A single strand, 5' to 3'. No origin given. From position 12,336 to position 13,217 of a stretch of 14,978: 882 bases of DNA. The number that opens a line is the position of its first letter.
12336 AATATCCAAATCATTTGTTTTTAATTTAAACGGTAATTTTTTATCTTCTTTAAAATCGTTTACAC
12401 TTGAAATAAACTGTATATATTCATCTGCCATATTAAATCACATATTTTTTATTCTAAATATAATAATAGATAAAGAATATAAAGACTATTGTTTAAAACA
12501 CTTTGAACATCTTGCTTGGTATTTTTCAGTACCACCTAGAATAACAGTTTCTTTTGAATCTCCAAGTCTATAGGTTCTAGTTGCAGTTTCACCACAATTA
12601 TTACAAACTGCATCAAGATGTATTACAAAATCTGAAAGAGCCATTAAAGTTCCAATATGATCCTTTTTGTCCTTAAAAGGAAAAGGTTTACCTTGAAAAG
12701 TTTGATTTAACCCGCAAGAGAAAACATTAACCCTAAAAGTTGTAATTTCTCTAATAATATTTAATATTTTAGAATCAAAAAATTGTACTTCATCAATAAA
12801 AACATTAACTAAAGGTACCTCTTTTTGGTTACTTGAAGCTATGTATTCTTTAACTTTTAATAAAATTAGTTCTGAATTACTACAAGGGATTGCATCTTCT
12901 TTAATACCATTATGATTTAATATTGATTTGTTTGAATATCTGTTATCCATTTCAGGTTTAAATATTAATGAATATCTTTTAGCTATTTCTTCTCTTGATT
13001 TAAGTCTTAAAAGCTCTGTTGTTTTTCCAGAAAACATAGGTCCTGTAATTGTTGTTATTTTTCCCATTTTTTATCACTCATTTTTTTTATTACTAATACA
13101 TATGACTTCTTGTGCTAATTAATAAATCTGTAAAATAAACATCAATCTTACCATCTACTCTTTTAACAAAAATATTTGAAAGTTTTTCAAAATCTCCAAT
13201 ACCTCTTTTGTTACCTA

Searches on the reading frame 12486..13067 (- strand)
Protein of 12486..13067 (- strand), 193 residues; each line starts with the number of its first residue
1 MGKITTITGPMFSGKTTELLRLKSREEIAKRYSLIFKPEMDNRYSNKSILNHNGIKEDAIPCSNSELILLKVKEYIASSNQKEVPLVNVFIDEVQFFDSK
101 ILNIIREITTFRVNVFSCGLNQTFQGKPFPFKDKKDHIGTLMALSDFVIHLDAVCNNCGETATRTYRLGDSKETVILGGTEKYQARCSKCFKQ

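Call 9: search_protein_families(library=pfam, proteins=[window:12486-13067:-], max_evalue=0.01)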
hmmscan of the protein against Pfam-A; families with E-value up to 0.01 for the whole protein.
window:12486-13067:- (193 aa): 3 families
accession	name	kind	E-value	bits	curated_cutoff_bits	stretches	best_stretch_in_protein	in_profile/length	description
PF00265.24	TK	-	2e-41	142.2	20.6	1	2-191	1-176/176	Thymidine kinase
PF13401.12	AAA_22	-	0.00072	20.3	27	1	3-127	6-123/130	AAA domain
PF13173.12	AAA_14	-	0.0022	18.4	27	1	3-99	3-76/129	AAA domain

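Call 11: find_encoding_contigs(protein=window:12486-13067:-, flank=10000, max_places=10)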
Protein window:12486-13067:- (193 aa): 4 contigs read that carry it; 3 places shown.
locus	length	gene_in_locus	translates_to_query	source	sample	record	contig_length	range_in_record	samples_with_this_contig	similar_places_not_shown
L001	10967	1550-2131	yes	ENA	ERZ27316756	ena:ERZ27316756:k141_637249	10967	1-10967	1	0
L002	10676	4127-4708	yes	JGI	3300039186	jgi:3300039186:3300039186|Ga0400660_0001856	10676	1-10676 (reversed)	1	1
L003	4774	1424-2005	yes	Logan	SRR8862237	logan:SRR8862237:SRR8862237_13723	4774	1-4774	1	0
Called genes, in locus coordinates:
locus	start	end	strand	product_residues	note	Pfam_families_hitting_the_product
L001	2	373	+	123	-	?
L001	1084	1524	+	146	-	-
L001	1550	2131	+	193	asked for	PF00265:TK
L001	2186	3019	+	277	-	-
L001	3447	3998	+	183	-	-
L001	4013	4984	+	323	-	PF00135:COesterase, PF20434:BD-FAE, PF07859:Abhydrolase_3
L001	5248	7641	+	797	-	-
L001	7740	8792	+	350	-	-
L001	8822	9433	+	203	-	PF02517:Rce1-like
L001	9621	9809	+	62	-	-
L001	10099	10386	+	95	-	-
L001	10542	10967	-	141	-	?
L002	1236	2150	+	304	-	-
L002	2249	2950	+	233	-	-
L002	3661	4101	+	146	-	-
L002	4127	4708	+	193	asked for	PF00265:TK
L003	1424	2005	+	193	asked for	PF00265:TK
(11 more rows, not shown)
